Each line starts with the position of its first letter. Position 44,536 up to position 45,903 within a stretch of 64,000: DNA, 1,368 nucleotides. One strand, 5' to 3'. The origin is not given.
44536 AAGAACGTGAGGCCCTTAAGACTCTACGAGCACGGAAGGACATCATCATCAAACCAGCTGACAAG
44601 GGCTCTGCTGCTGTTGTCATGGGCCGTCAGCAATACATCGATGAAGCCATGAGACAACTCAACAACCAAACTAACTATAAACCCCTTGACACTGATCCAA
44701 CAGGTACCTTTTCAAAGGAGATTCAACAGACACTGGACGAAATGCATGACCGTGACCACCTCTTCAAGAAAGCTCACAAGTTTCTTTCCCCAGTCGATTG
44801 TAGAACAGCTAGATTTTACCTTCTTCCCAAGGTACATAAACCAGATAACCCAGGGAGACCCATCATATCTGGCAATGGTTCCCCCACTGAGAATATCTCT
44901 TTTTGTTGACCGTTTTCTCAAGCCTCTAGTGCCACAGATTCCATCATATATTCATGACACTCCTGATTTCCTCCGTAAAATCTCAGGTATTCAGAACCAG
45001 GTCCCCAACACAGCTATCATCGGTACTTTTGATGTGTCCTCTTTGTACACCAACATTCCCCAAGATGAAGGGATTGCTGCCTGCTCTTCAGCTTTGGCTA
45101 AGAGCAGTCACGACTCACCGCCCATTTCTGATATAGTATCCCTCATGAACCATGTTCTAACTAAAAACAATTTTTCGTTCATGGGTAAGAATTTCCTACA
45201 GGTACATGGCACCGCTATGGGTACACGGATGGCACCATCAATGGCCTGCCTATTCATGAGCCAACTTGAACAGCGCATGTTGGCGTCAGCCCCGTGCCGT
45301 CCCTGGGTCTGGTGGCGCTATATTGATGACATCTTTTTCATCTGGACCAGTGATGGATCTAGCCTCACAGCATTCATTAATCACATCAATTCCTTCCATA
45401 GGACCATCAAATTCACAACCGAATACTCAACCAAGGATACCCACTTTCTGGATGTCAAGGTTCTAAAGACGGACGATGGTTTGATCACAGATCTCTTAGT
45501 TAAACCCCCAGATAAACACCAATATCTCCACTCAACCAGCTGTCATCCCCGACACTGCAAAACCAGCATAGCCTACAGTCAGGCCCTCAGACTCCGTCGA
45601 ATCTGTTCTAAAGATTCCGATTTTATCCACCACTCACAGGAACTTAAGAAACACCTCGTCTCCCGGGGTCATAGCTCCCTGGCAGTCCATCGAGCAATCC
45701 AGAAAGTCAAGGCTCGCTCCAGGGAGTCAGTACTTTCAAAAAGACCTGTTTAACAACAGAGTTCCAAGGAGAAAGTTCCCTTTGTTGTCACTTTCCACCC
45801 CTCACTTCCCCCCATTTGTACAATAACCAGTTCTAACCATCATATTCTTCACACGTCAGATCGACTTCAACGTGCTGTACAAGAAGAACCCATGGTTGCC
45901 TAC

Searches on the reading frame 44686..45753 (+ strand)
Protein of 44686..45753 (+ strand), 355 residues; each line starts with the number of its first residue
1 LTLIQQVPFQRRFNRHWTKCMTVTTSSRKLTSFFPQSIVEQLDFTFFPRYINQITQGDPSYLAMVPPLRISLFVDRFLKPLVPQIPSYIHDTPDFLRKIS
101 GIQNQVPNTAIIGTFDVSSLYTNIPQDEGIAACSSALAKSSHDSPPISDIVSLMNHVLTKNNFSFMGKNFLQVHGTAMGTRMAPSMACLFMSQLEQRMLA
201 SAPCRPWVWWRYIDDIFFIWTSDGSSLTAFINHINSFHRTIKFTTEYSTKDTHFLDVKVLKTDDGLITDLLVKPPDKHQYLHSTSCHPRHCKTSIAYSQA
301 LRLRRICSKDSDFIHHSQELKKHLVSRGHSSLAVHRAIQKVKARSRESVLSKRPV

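Call 38: search_protein_families(library=pfam, proteins=[window:44686-45753:+], max_evalue=0.01)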
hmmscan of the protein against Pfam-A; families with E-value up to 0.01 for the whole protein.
window:44686-45753:+ (355 aa): 1 family
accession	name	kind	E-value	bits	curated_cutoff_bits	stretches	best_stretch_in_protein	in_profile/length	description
PF00078.32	RVT_1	-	4.4e-08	33.5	29.6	1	89-243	45-182/205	Reverse transcriptase (RNA-dependent DNA polymerase)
